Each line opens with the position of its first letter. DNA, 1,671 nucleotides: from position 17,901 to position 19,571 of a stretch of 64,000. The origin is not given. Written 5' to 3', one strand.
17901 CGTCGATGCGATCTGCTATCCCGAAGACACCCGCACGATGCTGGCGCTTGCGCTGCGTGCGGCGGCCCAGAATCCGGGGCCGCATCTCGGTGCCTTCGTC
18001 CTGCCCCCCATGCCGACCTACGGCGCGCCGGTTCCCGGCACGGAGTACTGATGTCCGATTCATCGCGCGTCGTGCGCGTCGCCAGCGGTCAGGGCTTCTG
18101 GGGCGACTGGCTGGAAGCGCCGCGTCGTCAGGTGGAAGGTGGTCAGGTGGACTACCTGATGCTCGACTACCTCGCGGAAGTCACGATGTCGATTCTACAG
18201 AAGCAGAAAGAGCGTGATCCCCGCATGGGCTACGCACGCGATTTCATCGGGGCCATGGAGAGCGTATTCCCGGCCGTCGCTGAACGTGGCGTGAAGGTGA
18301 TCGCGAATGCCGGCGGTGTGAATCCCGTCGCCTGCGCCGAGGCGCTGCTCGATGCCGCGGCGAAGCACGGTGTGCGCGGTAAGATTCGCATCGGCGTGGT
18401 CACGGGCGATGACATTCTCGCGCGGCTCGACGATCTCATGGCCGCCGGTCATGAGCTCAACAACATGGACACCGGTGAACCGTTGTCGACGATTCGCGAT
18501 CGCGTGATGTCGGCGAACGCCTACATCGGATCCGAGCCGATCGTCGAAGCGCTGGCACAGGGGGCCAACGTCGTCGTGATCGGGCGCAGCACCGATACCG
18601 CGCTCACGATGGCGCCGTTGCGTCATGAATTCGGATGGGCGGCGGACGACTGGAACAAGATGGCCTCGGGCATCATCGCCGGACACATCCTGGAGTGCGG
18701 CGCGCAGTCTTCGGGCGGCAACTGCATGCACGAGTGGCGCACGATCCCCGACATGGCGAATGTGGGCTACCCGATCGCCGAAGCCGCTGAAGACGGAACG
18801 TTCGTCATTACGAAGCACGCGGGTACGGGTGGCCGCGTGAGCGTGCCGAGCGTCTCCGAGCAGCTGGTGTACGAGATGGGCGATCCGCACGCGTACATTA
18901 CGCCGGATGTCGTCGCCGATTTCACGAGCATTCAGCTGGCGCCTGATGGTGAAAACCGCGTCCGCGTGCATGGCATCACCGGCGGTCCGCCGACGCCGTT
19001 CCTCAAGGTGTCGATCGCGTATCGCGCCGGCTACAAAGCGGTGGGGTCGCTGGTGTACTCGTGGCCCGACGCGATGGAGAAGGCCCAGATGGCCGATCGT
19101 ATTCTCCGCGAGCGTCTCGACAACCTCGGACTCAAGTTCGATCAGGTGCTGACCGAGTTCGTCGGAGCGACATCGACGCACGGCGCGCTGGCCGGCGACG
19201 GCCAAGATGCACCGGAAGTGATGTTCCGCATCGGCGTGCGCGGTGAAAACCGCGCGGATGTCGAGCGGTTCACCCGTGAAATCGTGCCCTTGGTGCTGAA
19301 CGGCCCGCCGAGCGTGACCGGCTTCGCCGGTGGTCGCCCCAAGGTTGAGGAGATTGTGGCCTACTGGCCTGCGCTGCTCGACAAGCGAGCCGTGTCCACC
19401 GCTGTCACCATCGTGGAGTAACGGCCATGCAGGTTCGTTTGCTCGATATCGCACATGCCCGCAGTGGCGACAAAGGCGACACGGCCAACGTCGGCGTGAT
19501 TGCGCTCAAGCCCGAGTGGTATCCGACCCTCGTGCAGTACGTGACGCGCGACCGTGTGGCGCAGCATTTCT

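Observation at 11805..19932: Candidate undescribed branched-chain acyl-CoA pathway: MeaB + ICM-type mutase + methyltransferase + carboxyltransferase + split AtuA + small membrane protein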

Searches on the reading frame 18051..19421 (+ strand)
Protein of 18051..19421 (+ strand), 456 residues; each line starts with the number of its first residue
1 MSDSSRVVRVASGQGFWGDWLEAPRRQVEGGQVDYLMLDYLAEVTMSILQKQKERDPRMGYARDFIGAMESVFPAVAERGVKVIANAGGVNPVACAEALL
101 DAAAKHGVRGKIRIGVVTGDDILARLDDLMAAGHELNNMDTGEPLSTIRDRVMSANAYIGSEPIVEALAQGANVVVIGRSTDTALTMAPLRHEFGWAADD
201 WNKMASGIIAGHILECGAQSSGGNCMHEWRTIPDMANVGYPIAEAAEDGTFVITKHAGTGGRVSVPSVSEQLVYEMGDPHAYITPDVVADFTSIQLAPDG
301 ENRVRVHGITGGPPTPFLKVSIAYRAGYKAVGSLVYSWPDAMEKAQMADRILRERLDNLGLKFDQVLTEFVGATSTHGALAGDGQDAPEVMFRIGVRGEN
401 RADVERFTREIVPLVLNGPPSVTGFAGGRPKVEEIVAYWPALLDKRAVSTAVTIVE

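Call 3: search_protein_families(library=pfam, proteins=[window:18051-19421:+])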
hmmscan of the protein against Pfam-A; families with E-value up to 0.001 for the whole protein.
window:18051-19421:+ (456 aa): 1 family
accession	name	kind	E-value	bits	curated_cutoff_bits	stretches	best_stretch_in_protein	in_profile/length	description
PF07287.17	AtuA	-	5.1e-153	510.4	22.8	1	8-453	1-436/437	Acyclic terpene utilisation family protein AtuA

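Call 5: search_protein_families(library=ncbifam, proteins=[window:18051-19421:+], max_evalue=0.00001)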
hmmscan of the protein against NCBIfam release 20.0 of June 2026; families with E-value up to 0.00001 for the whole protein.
window:18051-19421:+ (456 aa): 0 families

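Call 10: find_homologous_proteins(query=window:18051-19421:+)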
Query window:18051-19421:+ (456 aa): 8000 proteins with E <= 0.001 among 8000 candidates; the best 120 are listed.
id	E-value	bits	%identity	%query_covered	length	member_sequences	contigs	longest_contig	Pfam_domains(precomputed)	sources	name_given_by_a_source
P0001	4.3e-297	1003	97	100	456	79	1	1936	PF07287.18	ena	-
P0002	1.2e-296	1002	97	100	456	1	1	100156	PF07287.18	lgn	-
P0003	2.8e-296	1001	97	100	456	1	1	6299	PF07287.18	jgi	jgi:hypothetical protein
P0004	3.1e-296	1000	98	100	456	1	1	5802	PF07287.18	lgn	-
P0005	1.0e-295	999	97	100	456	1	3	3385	PF07287.18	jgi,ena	-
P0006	2.7e-295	997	97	100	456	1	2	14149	PF07287.18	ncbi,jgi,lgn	ncbi:MAG: hypothetical protein RJA21_1034 [Gemmatimonadota bacterium]|jgi:hypothetical protein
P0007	1.0e-294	995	97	100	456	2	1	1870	PF07287.18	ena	-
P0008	3.3e-294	994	97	100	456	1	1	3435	PF07287.18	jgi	-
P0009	9.3e-294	992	96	100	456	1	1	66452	PF07287.18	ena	-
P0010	1.0e-293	992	96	100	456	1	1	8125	PF07287.18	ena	-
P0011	1.1e-293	992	96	100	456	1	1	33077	PF07287.18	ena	-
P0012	1.4e-293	992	96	100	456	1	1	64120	PF07287.18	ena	-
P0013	1.8e-293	991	96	100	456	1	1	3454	PF07287.18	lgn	-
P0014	2.3e-293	991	96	100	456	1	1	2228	PF07287.18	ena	-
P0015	2.4e-293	991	96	100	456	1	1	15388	PF07287.18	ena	-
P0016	2.5e-293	991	96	100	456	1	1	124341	PF07287.18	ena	-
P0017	3.2e-293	990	96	100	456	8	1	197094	PF07287.18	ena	-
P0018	3.3e-293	990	96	100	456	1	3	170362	PF07287.18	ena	-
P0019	3.4e-293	990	96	100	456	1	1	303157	PF07287.18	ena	-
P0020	3.4e-293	990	96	100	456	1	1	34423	PF07287.18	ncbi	-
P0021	5.0e-293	990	96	100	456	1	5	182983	PF07287.18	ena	-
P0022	6.1e-293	990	96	100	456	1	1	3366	PF07287.18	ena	-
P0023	1.8e-292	988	96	100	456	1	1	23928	PF07287.18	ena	-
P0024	2.5e-292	988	96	100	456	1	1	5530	PF07287.18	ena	-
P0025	2.7e-292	987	96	100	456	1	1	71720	PF07287.18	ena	-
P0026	2.8e-292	987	96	100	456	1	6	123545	PF07287.18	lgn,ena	-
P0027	3.6e-292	987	96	100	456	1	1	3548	PF07287.18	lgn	-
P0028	3.7e-292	987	96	100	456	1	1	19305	PF07287.18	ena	-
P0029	3.7e-292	987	96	100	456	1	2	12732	PF07287.18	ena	-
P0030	6.1e-292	986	96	100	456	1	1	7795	PF07287.18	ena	-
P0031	6.2e-292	986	96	100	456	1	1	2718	PF07287.18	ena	-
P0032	6.3e-292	986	96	100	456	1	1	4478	PF07287.18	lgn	-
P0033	8.8e-292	986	96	100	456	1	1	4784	PF07287.18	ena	-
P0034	1.1e-291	985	96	100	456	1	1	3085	PF07287.18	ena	-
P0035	1.2e-291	985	96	100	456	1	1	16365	PF07287.18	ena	-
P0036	1.2e-291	985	96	100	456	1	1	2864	PF07287.18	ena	-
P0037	1.3e-291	985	96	100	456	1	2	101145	PF07287.18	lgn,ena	-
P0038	1.3e-291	985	96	100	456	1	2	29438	PF07287.18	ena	-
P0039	1.7e-291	985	96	100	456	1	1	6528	PF07287.18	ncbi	-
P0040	2.0e-291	985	96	100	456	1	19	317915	PF07287.18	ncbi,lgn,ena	-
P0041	2.2e-291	984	96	100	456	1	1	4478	PF07287.18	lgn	-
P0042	2.6e-291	984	96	100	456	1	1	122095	PF07287.18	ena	-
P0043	3.0e-291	984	96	100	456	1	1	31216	PF07287.18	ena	-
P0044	3.1e-291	984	95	100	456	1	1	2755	PF07287.18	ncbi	-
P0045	3.6e-291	984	95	100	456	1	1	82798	PF07287.18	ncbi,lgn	-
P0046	3.7e-291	984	96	100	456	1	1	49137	PF07287.18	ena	-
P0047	4.7e-291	983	96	100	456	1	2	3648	PF07287.18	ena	-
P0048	8.8e-291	982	96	100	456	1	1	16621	PF07287.18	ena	-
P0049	9.4e-291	982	95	100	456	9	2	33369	PF07287.18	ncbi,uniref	ncbi:acyclic terpene utilization AtuA family protein [Gemmatimonas sp.]|uniref:acyclic terpene utili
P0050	9.5e-291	982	96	100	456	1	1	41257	PF07287.18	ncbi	-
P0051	1.0e-290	982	96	100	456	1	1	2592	PF07287.18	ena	-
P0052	1.4e-290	982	96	100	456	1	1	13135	PF07287.18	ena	-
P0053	1.7e-290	982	95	100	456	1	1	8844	PF07287.18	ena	-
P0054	1.7e-290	981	95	100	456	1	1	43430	PF07287.18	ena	-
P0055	2.0e-290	981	95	100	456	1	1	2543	PF07287.18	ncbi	-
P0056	2.4e-290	981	95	100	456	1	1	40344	PF07287.18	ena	-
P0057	3.8e-290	980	95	100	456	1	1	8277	PF07287.18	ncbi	-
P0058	5.1e-290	980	95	100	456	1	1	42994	PF07287.18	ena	-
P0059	8.8e-290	979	95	100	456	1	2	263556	PF07287.18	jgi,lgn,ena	jgi:hypothetical protein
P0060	1.0e-289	979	95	100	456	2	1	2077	PF07287.18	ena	-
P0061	1.7e-289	978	96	100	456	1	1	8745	PF07287.18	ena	-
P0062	1.7e-289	978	95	100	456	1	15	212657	PF07287.18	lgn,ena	-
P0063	4.1e-289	977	95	100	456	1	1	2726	PF07287.18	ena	-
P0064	7.6e-289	976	95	100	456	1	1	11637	PF07287.18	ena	-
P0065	7.6e-289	976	95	100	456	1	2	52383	PF07287.18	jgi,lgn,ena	jgi:hypothetical protein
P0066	9.0e-289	976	95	100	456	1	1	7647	PF07287.18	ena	-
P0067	2.1e-288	975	95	100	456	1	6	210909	PF07287.18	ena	-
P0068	2.4e-288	974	95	100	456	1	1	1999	PF07287.18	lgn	-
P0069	7.4e-288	973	94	100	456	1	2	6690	PF07287.18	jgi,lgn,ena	jgi:hypothetical protein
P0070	1.1e-287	972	94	100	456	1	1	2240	PF07287.18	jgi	jgi:hypothetical protein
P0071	1.4e-287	972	95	100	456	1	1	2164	PF07287.18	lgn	-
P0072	2.0e-287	971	95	100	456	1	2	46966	PF07287.18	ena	-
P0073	4.8e-287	970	94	100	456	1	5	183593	PF07287.18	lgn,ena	-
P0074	6.0e-287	970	94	100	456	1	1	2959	PF07287.18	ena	-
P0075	6.6e-287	970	94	100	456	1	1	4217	PF07287.18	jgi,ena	jgi:hypothetical protein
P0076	7.7e-287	969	94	100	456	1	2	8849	PF07287.18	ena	-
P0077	9.0e-287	969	94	100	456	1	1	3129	PF07287.18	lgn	-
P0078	1.1e-286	969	94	100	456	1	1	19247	PF07287.18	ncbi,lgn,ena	-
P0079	1.9e-286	968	94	100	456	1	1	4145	PF07287.18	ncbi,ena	-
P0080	2.6e-286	968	94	100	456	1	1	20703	PF07287.18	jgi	jgi:Acyclic terpene utilisation family protein AtuA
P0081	2.8e-286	968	94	100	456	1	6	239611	PF07287.18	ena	-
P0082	2.8e-286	968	94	100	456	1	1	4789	PF07287.18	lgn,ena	-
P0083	1.7e-285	965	93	100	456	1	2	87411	PF07287.18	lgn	-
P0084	3.5e-284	961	94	99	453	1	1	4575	PF07287.18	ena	-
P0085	3.6e-276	934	90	100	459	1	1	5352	PF07287.18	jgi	jgi:Acyclic terpene utilisation family protein AtuA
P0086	4.4e-276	934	91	99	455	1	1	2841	PF07287.18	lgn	-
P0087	2.8e-275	931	89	100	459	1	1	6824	PF07287.18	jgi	jgi:Acyclic terpene utilisation family protein AtuA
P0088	3.3e-274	928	90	99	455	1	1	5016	PF07287.18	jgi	jgi:hypothetical protein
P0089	4.8e-274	927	90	99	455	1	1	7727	PF07287.18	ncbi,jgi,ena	jgi:hypothetical protein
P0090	8.5e-274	926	88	100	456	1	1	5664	PF07287.18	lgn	-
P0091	1.2e-273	926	90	99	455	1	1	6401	PF07287.18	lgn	-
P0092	1.5e-273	926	89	100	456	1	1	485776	PF07287.18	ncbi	-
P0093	3.0e-273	925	90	99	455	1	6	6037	PF07287.18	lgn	-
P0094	3.3e-273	924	90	99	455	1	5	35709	PF07287.18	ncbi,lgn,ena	-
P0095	9.9e-273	923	89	100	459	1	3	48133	PF07287.18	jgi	jgi:hypothetical protein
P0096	9.9e-273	923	89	100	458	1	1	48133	PF07287.18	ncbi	-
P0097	1.3e-272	923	88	100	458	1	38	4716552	PF07287.18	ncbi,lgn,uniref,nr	ncbi:acyclic terpene utilization AtuA family protein [Gemmatimonas phototrophica]|uniref:ATPase n=1 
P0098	1.8e-272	922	90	99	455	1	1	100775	PF07287.18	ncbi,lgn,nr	ncbi:MAG: DUF1446 domain-containing protein [Gemmatimonadaceae bacterium]|nr:DUF1446 domain-containi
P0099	2.4e-272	922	88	100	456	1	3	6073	PF07287.18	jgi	jgi:hypothetical protein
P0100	3.1e-272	921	88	100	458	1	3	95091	PF07287.18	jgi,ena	-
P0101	4.3e-272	921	88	99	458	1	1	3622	PF07287.18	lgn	-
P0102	4.6e-272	921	88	100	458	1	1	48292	PF07287.18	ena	-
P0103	7.8e-272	920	89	99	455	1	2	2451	PF07287.18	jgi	jgi:hypothetical protein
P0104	1.4e-271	919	88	100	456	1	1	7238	PF07287.18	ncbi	ncbi:MAG: acyclic terpene utilization AtuA family protein [Gemmatimonas sp.]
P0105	1.7e-271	919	88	100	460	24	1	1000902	PF07287.18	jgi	-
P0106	2.0e-271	919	90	99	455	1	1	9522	PF07287.18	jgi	jgi:hypothetical protein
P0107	2.4e-271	918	88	100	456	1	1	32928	PF07287.18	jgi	jgi:hypothetical protein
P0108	3.7e-271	918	89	99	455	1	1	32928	PF07287.18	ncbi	-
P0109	4.8e-271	917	88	100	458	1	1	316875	PF07287.18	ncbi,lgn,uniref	ncbi:acyclic terpene utilization AtuA family protein [Gemmatimonas sp.]|uniref:acyclic terpene utili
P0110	5.9e-271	917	87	100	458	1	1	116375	PF07287.18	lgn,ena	-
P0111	6.2e-271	917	88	100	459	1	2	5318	PF07287.18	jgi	jgi:hypothetical protein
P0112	1.0e-270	916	87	100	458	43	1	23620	PF07287.18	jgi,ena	-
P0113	1.1e-270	916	88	100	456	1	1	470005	PF07287.18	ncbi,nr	ncbi:MAG: DUF1446 domain-containing protein [Gemmatimonadaceae bacterium]|nr:DUF1446 domain-containi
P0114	1.2e-270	916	88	100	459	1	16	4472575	PF07287.18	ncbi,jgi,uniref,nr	ncbi:MAG: acyclic terpene utilization AtuA family protein [Gemmatimonas sp.]|jgi:hypothetical protei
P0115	1.2e-270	916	88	100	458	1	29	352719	PF07287.18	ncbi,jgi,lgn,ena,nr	ncbi:acyclic terpene utilization AtuA family protein [Gemmatimonas sp.]|nr:DUF1446 domain-containing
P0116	1.3e-270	916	88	100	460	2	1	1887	PF07287.18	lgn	-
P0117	1.7e-270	916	88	100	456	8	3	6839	PF07287.18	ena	-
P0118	1.7e-270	916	88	100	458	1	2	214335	PF07287.18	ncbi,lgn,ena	-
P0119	2.2e-270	915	88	100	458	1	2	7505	PF07287.18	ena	-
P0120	2.4e-270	915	89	100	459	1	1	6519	PF07287.18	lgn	-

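Call 15: search_solved_structures(query=window:18051-19421:+, max_evalue=10)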
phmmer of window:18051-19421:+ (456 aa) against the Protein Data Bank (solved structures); distinct sequences matched with E-value up to 10: 2.
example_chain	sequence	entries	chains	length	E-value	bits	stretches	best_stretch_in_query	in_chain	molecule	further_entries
9erq_A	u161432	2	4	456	0.56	12.3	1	157-220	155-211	Acyclic terpene utilization AtuA family protein | Citramalate lyase, subunit A (cmlA)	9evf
8h09_A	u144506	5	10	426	1.7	10.7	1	139-229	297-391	SGNH/GDSL hydrolase family protein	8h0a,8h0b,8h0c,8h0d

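Call 21: search_protein_representatives(protein=window:18051-19421:+)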
Query: 456 residues. Proteins with E-value up to 0.001 (for the whole library): 6493; up to 1e-10: 3995; up to 1e-30: 1168. The best 150 are listed.
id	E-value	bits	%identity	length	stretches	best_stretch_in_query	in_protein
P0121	3.3e-201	685.5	67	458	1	5-452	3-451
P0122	2.2e-157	541.1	58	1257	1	7-449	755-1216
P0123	1.2e-140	485.9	52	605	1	9-454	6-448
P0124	5.3e-135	467.3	47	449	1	6-452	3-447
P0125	1.8e-134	465.5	51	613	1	4-449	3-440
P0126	9.8e-134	463.1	48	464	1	3-452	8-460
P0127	3.1e-132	458.2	49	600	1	6-448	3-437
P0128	1.2e-131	456.3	61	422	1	5-334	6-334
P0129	4.8e-127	441.1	58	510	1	7-363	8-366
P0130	4.3e-123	428.0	45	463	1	5-448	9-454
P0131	1.6e-121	422.9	66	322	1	139-453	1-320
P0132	2.6e-121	422.2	42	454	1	6-455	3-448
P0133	4.1e-120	418.2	47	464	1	7-450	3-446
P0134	2.2e-119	415.8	67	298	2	11-188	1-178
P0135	6.3e-117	407.7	44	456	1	5-451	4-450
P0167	9.3e-97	341.3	43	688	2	7-434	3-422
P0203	1.0e-85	304.9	41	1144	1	6-452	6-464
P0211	1.0e-84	301.6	42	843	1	7-429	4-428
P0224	7.0e-83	295.5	42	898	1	7-447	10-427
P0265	1.4e-77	278.0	47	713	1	7-311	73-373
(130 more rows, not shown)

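Call 22: search_protein_families(library=pfam, proteins=[P0122, P0203, P0211, P0224, P0123, P0167, P0265])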
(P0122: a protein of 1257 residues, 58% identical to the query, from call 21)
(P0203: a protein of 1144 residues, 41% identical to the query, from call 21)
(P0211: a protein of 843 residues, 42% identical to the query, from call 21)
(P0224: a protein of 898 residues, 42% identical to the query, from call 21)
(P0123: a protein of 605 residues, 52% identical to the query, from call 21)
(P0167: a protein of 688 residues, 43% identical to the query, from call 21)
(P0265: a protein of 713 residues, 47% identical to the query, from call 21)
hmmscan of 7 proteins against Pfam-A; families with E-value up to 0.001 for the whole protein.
P0122 (1257 aa): 14 families
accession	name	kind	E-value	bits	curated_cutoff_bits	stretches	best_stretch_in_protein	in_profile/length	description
PF07287.17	AtuA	-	4.6e-134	447.9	22.8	1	756-1217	1-433/437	Acyclic terpene utilisation family protein AtuA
PF00069.31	Pkinase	-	1.1e-50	173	31.7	1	9-261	1-253/263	Protein kinase domain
PF07714.23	PK_Tyr_Ser-Thr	-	1.1e-33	117.1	23.1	1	11-260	3-249/258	Protein tyrosine and serine/threonine kinase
PF13414.12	TPR_11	-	1.3e-19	70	26.8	1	598-638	1-41/42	TPR repeat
PF07719.23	TPR_2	-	2.7e-17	61.8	27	1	597-623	7-33/34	Tetratricopeptide repeat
PF13431.12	TPR_17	-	5.2e-15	54.8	24.4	0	546-577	2-33/34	Tetratricopeptide repeat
PF14559.12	TPR_19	-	6.1e-13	49.3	25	0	605-648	5-48/68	Tetratricopeptide repeat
PF13432.12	TPR_16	-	4.3e-10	40.3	32.7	1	598-651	4-57/65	Tetratricopeptide repeat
PF13181.12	TPR_8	-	6.1e-10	38.9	25.7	0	597-623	7-33/34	Tetratricopeptide repeat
PF00515.34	TPR_1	-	9.8e-10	38.3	27.8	1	598-624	8-34/34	Tetratricopeptide repeat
PF13428.12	TPR_14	-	2.8e-09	37.2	23.5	0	597-632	7-42/44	Tetratricopeptide repeat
PF03109.22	ABC1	-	1.3e-06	28.1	22.9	1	53-159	110-214/244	ABC1 atypical kinase-like domain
PF13424.12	TPR_12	-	5.2e-06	27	30.1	0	562-620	8-74/77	Tetratricopeptide repeat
PF17667.7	Pkinase_fungal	-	5.2e-05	22.6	24.1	1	118-198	296-378/387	Fungal protein kinase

P0203 (1144 aa): 2 families
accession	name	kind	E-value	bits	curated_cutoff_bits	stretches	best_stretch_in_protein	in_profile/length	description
PF07287.17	AtuA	-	1.5e-126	423.2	22.8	1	8-462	1-433/437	Acyclic terpene utilisation family protein AtuA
PF23544.1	AtuA_ferredoxin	-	4.2e-27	95.1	27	1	507-604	1-111/113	AtuA ferredoxin-like domain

P0211 (843 aa): 4 families
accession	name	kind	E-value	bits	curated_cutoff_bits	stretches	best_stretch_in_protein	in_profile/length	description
PF07287.17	AtuA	-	3.2e-130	435.3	22.8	1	5-445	1-428/437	Acyclic terpene utilisation family protein AtuA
PF00378.25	ECH_1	-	2.2e-36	125.9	27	1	633-817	5-190/251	Enoyl-CoA hydratase/isomerase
PF23544.1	AtuA_ferredoxin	-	1e-23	84.2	27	1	493-590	2-112/113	AtuA ferredoxin-like domain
PF16113.10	ECH_2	-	4.8e-18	66.2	27.2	1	635-810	2-181/335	Enoyl-CoA hydratase/isomerase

P0224 (898 aa): 4 families
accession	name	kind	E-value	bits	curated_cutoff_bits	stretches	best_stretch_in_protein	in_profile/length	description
PF07287.17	AtuA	-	3.4e-125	418.7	22.8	1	11-433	1-436/437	Acyclic terpene utilisation family protein AtuA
PF00378.25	ECH_1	-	1.2e-35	123.4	27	1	618-876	3-249/251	Enoyl-CoA hydratase/isomerase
PF23544.1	AtuA_ferredoxin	-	7.3e-25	87.9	27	1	478-577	2-111/113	AtuA ferredoxin-like domain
PF16113.10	ECH_2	-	1.7e-23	84.1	27.2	1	623-877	3-251/335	Enoyl-CoA hydratase/isomerase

P0123 (605 aa): 2 families
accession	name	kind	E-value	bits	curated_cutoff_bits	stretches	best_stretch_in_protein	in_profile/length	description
PF07287.17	AtuA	-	4.3e-151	504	22.8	1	5-447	1-436/437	Acyclic terpene utilisation family protein AtuA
PF23544.1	AtuA_ferredoxin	-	4.1e-25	88.7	27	1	496-594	1-112/113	AtuA ferredoxin-like domain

P0167 (688 aa): 2 families
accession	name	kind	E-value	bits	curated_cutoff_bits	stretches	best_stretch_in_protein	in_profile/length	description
PF07287.17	AtuA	-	3.4e-126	422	22.8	2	5-413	2-408/437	Acyclic terpene utilisation family protein AtuA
PF23544.1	AtuA_ferredoxin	-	7.5e-24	84.6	27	1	589-684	3-112/113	AtuA ferredoxin-like domain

P0265 (713 aa): 1 family
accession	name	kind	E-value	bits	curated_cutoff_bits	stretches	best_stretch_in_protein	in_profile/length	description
PF07287.17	AtuA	-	2.1e-137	458.9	22.8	1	74-512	1-436/437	Acyclic terpene utilisation family protein AtuA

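Call 26: find_related_loci(query=A2, collection=genome_contigs, flank=10000)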
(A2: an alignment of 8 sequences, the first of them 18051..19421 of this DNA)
Query A2 (456 aa) in genome_contigs; peptide patterns used: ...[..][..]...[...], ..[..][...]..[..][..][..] (x = any residue, [..] = any of these).
600 stretches matched a pattern (row limit reached: there are more); 595 encode a relative of the query (tblastn E <= 1e-3); the best 80 are kept; 80 distinct loci.
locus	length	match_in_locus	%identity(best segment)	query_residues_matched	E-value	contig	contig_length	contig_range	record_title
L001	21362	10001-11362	89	3-456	0e+0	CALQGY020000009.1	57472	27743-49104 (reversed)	MAG: Candidatus Kuenenia stuttgartiensis isolate HRS-HS12-bin-7 genome assembly, contig: HRSG-H12-C503, whole genome sho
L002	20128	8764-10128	88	2-456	0e+0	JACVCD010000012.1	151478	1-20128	MAG: Gemmatimonadaceae bacterium isolate Desfum bin_9_GBBB01 NODE_52_length_151478_cov_5.738475, whole genome shotgun se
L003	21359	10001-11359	86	4-456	0e+0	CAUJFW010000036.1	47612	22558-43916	MAG: Gemmatimonadota bacterium isolate KLAP76 genome assembly, contig: KLAP76_63789, whole genome shotgun sequence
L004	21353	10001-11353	86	6-456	0e+0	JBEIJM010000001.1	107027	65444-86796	MAG: Gemmatimonadaceae bacterium isolate Sample-103-S77-bin-103 Sample_103_S77-bin_103-k141_1940986, whole genome shotgu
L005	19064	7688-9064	82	1-456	0e+0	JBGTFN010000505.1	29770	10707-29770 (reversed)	MAG: Gemmatimonadaceae bacterium isolate JTS-RE193 k141_8241571, whole genome shotgun sequence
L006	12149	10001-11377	82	1-456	0e+0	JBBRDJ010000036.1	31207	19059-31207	MAG: Gemmatimonadales bacterium isolate Co_metawrap_2446 Cmw_2446_k141_9292090_length_31207_cov_26.9967, whole genome sh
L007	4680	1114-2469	77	4-455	0e+0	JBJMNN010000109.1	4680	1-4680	MAG: Gemmatimonadaceae bacterium isolate H1_18_all_fractions_metab_conc_37_69_16 k255_2599155, whole genome shotgun sequ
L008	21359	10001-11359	77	4-454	0e+0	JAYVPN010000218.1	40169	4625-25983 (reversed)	MAG: Gemmatimonadota bacterium isolate GL72_DN_metabinner_28_sub GL72_DN_metabinner_28_sub_217, whole genome shotgun seq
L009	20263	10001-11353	76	4-454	0e+0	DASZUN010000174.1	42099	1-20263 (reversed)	MAG TPA_asm: Gemmatimonadaceae bacterium isolate SMAG_U6106 k141_73755, whole genome shotgun sequence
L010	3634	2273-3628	77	4-455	0e+0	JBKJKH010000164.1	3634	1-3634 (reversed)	MAG: Gemmatimonadaceae bacterium isolate ant_bin.233 S1Ck117_5617761_flag_0_multi_11.9030_len_3634, whole genome shotgun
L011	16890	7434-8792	78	5-455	0e+0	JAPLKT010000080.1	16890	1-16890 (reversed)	MAG: Gemmatimonadetes bacterium isolate LacPavin_0818_WC50_MAG_63_9 LacPavin_0818_WC50_scaffold_1092127, whole genome sh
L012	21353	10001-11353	77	5-454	0e+0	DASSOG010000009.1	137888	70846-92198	MAG TPA_asm: Gemmatimonadaceae bacterium isolate SMAG_U1246 k141_257913, whole genome shotgun sequence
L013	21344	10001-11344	76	7-454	0e+0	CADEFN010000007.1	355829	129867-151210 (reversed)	MAG: uncultured Gemmatimonadetes bacterium isolate Gemmatimonadetes sp. RBC101 genome assembly, contig: MAG101_7, whole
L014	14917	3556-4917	75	7-455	0e+0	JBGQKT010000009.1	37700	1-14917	MAG: Gemmatimonadaceae bacterium isolate OBJ2_061818_050_55 k141_3294360_length_37700_cov_11.2524, whole genome shotgun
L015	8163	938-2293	75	5-456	0e+0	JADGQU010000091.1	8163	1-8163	MAG: Gemmatimonadaceae bacterium isolate Chersky.30_11 contig-100_433, whole genome shotgun sequence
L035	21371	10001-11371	65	1-456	0e+0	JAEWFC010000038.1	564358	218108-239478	MAG: Acidobacteria bacterium isolate OH_PBlB_17 k127_1121760, whole genome shotgun sequence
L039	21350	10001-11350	69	8-456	0e+0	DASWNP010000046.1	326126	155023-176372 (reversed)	MAG TPA_asm: Pyrinomonadaceae bacterium isolate SMAG_U3417 k141_11099, whole genome shotgun sequence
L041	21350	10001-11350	65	8-456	0e+0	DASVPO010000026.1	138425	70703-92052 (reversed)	MAG TPA_asm: Pyrinomonadaceae bacterium isolate SMAG_U3181 k141_261209, whole genome shotgun sequence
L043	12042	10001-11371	65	1-456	0e+0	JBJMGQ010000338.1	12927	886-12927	MAG: Pyrinomonadaceae bacterium isolate H3_16_all_fractions_metab_conc_38_65_0 k255_5461270, whole genome shotgun sequen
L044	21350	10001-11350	65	8-456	0e+0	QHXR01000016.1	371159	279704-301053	MAG: Acidobacteria bacterium isolate gp4 AA15 14_0903_13_30cm_scaffold_1704671_curated, whole genome shotgun sequence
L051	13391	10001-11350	65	8-456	0e+0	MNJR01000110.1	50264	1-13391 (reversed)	MAG: Acidobacteria bacterium 13_1_20CM_3_53_8 13_1_20cm_3_scaffold_17, whole genome shotgun sequence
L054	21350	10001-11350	64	8-456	0e+0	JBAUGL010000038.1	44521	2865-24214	MAG: Pyrinomonadaceae bacterium isolate MFD04987_ilm_asm_bin8 k127_7014, whole genome shotgun sequence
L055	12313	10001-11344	65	8-454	0e+0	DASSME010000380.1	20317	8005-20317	MAG TPA_asm: Longimicrobium sp. isolate SMAG_U1190 k141_1572579, whole genome shotgun sequence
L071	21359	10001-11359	65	5-456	0e+0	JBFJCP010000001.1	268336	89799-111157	MAG: Gemmatimonadales bacterium isolate Mix_sand15.2022.01.G.23 k141_2385336_length_268336_cov_18.5926, whole genome sho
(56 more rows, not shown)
